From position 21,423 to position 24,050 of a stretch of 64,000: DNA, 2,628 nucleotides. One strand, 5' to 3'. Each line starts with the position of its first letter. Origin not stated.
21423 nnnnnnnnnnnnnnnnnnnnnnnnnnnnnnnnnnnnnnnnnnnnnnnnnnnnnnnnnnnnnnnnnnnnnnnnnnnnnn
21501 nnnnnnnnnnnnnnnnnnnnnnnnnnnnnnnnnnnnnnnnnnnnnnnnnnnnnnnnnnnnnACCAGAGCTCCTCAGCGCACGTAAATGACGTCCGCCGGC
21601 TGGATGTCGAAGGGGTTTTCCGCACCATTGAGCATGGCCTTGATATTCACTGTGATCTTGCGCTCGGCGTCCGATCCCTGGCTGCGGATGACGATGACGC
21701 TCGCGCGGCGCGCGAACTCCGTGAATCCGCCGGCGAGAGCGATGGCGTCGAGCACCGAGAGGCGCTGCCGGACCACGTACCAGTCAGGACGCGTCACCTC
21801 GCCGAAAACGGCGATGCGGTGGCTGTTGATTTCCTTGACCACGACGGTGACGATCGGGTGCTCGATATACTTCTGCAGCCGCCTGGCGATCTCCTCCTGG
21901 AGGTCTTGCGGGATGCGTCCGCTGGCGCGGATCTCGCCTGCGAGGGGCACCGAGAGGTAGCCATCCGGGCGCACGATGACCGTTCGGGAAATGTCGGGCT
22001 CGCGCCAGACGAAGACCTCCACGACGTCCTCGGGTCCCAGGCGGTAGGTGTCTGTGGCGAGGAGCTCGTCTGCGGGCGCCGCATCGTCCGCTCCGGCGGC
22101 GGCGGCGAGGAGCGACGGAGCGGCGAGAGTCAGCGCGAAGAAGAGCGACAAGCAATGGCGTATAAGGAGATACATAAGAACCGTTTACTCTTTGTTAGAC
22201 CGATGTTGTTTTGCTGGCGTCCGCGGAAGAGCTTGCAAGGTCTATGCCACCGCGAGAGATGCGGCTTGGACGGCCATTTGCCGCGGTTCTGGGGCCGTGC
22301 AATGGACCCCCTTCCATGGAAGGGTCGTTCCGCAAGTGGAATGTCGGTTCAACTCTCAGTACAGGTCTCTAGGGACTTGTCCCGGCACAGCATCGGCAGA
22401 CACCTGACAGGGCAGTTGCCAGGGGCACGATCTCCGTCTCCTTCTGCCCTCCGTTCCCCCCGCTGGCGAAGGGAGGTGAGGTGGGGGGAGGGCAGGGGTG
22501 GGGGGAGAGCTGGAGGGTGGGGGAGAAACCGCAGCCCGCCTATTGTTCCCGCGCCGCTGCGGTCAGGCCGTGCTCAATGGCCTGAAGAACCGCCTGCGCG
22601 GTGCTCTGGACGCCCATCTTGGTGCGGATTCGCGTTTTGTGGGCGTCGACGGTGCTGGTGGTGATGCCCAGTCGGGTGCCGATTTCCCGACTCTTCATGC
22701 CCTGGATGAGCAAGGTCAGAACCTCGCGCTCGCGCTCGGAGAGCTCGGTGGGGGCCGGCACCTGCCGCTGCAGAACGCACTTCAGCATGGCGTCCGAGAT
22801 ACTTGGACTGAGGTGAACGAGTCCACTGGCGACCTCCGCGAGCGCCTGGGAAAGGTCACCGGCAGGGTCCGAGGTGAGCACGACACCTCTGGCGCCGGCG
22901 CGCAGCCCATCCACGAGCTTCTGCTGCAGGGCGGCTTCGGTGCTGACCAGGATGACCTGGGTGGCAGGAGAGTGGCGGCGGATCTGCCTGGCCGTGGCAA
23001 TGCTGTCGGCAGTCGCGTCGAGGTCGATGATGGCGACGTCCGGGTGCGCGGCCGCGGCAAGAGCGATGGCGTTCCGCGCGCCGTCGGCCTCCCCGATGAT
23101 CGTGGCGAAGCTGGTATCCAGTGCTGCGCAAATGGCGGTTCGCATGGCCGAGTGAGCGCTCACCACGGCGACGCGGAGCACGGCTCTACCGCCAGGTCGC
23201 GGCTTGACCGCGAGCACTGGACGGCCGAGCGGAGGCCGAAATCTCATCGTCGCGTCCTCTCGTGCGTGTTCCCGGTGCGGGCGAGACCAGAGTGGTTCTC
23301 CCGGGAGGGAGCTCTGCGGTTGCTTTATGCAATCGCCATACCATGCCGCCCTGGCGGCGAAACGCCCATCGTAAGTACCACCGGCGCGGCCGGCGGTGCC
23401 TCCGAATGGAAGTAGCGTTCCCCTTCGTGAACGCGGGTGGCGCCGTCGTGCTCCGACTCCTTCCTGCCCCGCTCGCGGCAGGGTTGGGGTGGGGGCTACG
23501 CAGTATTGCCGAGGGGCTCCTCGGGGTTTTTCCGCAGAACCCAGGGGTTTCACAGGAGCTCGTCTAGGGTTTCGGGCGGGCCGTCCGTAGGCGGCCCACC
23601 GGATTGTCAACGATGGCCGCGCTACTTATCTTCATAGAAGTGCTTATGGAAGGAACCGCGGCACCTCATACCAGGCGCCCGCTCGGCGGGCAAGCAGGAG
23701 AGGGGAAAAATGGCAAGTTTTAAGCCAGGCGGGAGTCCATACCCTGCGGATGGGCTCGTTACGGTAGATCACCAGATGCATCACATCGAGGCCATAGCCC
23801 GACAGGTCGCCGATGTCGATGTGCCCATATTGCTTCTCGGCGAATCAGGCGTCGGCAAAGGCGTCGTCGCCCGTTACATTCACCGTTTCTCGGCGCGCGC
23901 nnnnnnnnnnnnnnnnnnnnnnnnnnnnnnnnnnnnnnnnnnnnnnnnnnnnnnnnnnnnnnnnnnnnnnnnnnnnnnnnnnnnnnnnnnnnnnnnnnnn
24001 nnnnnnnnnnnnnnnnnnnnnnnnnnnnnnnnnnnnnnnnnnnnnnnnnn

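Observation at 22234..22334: Near-consensus sigma-54 promoter with two upstream TTCC…GGAA palindromes in front of the EPS operon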

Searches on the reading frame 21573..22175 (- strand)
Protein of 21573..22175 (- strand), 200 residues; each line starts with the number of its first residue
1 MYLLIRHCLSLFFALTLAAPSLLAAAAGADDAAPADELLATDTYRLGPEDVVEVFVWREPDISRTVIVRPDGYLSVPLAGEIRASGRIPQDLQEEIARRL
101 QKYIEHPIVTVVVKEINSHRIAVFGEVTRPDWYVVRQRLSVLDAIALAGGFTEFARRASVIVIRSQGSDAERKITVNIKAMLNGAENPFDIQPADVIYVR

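Call 5: search_protein_families(library=ncbifam, proteins=[window:21573-22175:-], max_evalue=0.00001)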
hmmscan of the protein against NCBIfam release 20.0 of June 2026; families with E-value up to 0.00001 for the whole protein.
window:21573-22175:- (200 aa): 4 families
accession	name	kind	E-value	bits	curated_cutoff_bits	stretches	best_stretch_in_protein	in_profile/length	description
TIGR03027.2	pepcterm_export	equivalog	2.8e-43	147.6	180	1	43-199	2-164/169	XrtA/PEP-CTERM system exopolysaccharide export protein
NF041843.1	EpsY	equivalog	5.9e-30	104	320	1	41-199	50-210/211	exopolysaccharide export protein EpsY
TIGR03028.1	EpsE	equivalog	3.7e-24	85.4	262.65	1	44-199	2-159/239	polysaccharide export protein EpsE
NF011658.0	PRK15078.1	subfamily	1e-18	67.3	333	1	31-199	72-249/380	polysaccharide export protein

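Call 6: search_protein_families(library=pfam, proteins=[window:21573-22175:-], max_evalue=0.00001)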
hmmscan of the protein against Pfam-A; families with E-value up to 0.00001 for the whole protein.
window:21573-22175:- (200 aa): 3 families
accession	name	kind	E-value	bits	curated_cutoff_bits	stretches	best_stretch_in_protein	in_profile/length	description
PF02563.21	Poly_export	-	5.4e-24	84.6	28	1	41-113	4-76/77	Polysaccharide biosynthesis/export protein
PF10531.15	SLBB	-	3.2e-11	43.3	27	1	121-167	2-49/55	SLBB domain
PF22461.2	SLBB_2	-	1.7e-09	38.1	27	1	120-199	2-79/79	SLBB domain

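Call 7: find_related_loci(query=window:21573-22175:-, collection=genome_contigs, flank=6000)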
Query window:21573-22175:- (200 aa) in genome_contigs; peptide patterns used: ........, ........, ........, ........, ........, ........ (x = any residue, [..] = any of these).
453 stretches matched a pattern; 312 encode a relative of the query (tblastn E <= 1e-3); the best 80 are kept; 80 distinct loci.
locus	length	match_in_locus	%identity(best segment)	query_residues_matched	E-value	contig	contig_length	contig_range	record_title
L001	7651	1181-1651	58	44-200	2e-55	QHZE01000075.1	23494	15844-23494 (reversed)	MAG: Acidobacteria bacterium isolate gp18 AA62 14_1009_13_30cm_scaffold_3110_e_5508_curated, whole genome shotgun sequen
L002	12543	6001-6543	48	21-200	9e-55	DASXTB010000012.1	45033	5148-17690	MAG TPA_asm: Acidobacteriota bacterium isolate SMAG_U4681 k141_3868478, whole genome shotgun sequence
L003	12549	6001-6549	52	22-200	2e-52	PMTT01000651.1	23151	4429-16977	MAG: Bryobacterales bacterium isolate palsa_130 73.20110700_P2D.82_contig_12340, whole genome shotgun sequence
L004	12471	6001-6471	53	40-199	1e-51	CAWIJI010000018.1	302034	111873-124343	MAG: uncultured Acidobacteriota bacterium isolate MFD04944.bin.2.38 genome assembly, contig: contig_88532, whole genome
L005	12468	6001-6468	50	44-200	2e-49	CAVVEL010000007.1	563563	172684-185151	MAG: Terriglobia bacterium isolate MFD02248.bin.1.56 genome assembly, contig: contig_29721, whole genome shotgun sequenc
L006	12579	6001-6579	47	1-200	7e-49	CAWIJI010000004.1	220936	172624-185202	MAG: uncultured Acidobacteriota bacterium isolate MFD04944.bin.2.38 genome assembly, contig: contig_35511, whole genome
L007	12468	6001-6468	50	44-200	7e-49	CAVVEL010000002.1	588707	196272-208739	MAG: Terriglobia bacterium isolate MFD02248.bin.1.56 genome assembly, contig: contig_12778, whole genome shotgun sequenc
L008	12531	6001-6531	48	24-200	5e-51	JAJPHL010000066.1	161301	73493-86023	MAG: Terriglobia bacterium isolate Centralia_MAG_166 k107_22667980, whole genome shotgun sequence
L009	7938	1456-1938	44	43-199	1e-44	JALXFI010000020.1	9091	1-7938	MAG: bacterium isolate V2_metabat1_scaf2bin.005 V2_NODE_1112_length_9091_cov_2.267961, whole genome shotgun sequence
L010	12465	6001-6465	48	44-199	2e-43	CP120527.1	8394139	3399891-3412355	Myxococcaceae bacterium GXIMD 01537 chromosome, complete genome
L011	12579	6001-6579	41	6-199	2e-42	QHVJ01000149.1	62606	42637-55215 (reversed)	MAG: Acidobacteria bacterium isolate AA35 14_1009_16_40cm_scaffold_322_curated, whole genome shotgun sequence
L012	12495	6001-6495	42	35-199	4e-40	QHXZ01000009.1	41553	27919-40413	MAG: Acidobacteria bacterium isolate gp22 AA2 14_1009_16_40cm_scaffold_1471_curated, whole genome shotgun sequence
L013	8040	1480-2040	41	12-199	4e-40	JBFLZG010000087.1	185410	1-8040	MAG: bacterium isolate MAG105 MAG105_87, whole genome shotgun sequence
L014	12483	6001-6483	42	40-199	2e-39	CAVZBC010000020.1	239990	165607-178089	MAG: uncultured Gammaproteobacteria bacterium isolate MFD02360.bin.2.207 genome assembly, contig: contig_1378, whole gen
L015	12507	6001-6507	41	32-199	8e-40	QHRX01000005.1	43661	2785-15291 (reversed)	MAG: Candidatus Rokuibacteriota bacterium isolate AR44 14_1009_09_30cm_scaffold_209_e_900_curated, whole genome shotgun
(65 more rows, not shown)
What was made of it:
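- Tried and rejected: The nearest Wza among 185,579 species genomes is 58% identical (call 7).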

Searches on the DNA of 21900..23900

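Call 50: search_rna_families(source=window, start=21900, end=23900, threshold=evalue, max_evalue=1)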
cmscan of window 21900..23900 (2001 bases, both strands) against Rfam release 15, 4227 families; matches with E-value up to 1: 2.
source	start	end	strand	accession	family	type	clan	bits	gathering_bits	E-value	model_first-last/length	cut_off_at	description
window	22430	22509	+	RF04073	mir-727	Gene; miRNA;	-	27.1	104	0.015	1-91/91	no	mir-727 microRNA precursor family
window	22540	22588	+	RF03163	c4-a1b1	Gene; antisense;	CL00128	18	46.7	0.18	1-53/53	no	a1, b1 targets of C4 antisense RNA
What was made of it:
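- No Rfam family reached threshold (call 50).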

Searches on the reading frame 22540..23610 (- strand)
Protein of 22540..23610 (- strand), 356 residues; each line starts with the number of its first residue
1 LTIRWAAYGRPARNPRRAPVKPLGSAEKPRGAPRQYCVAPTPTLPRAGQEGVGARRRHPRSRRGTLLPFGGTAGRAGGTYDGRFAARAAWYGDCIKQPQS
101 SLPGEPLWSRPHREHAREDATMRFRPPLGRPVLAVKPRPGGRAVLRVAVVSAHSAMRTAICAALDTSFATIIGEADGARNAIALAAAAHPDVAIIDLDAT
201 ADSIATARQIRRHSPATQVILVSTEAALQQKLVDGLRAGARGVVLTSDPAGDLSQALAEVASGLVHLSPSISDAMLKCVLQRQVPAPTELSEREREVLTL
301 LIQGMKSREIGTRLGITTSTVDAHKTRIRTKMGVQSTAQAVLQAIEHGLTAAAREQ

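Call 5: search_protein_families(library=ncbifam, proteins=[window:22540-23610:-], max_evalue=0.00001)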
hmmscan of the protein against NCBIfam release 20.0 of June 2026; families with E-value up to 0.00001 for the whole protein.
window:22540-23610:- (356 aa): 23 families
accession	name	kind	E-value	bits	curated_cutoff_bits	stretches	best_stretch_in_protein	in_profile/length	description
NF052445.1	RespRegMctR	equivalog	2e-27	96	300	1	145-349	2-204/205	two-component system response regulator MctR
NF047785.1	respo_reg_MadR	equivalog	1.5e-26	93.1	300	1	146-349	2-208/209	MadR family response regulator transcription factor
NF007935.0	PRK10651.1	equivalog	5e-23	81.4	250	1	146-342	8-208/216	two-component system response regulator NarL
NF007018.1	PRK09483.1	equivalog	1.8e-20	73.5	280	1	146-352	3-211/217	UvrY/SirA/GacA family response regulator transcription factor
NF011896.0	PRK15369.1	equivalog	3.9e-20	72.4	242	1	145-342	4-202/211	two component system response regulator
NF007708.0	PRK10403.1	equivalog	9.4e-16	57.9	343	1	145-342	7-206/215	nitrate/nitrite response regulator protein NarP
NF007403.0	PRK09935.1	equivalog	4.2e-14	52.6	271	1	147-344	6-204/210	fimbria biosynthesis transcriptional regulator FimZ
TIGR03541.1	reg_near_HchA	equivalog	5e-12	45.8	215.6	1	282-348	164-230/232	PA1136 family autoinducer-binding transcriptional regulator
NF038181.1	reg_ATPase_IniR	equivalog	3.8e-11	42.1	750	1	181-338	667-815/827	isoniazid response ATPase/transcriptional regulator IniR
NF007685.0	PRK10360.1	equivalog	4.7e-11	42.9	258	1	146-336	3-184/196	response regulator transcription factor UhpA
NF008098.0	PRK10840.1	equivalog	2.2e-10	40.4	235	1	167-337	27-198/216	response regulator transcription factor RcsB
NF007419.0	PRK09958.1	equivalog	2.6e-10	40.2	251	1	149-337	5-191/204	acid-sensing system DNA-binding response regulator EvgA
NF007505.1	PRK10100.1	equivalog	7.4e-09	35.6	250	1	189-345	41-200/204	biofilm master transcriptional regulator CsgD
NF041830.1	RR_TF_ErdR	exception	1.3e-08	34.8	390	1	154-342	15-203/213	response regulator transcription factor ErdR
NF006900.1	PRK09390.1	equivalog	2.9e-08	33.5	255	1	147-346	7-199/203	response regulator FixJ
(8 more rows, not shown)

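Call 6: search_protein_families(library=pfam, proteins=[window:22540-23610:-], max_evalue=0.00001)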
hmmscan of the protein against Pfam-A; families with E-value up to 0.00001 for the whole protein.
window:22540-23610:- (356 aa): 3 families
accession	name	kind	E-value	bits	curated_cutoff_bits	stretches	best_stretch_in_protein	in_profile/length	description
PF00196.25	GerE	-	5e-17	61.7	23.5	1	289-342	2-55/57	Bacterial regulatory proteins, luxR family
PF08281.18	Sigma70_r4_2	-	5.3e-09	36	25.7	1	289-332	10-54/54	Sigma-70, region 4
PF00072.30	Response_reg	-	1.1e-08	35.6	30.2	1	147-245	1-98/111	Response regulator receiver domain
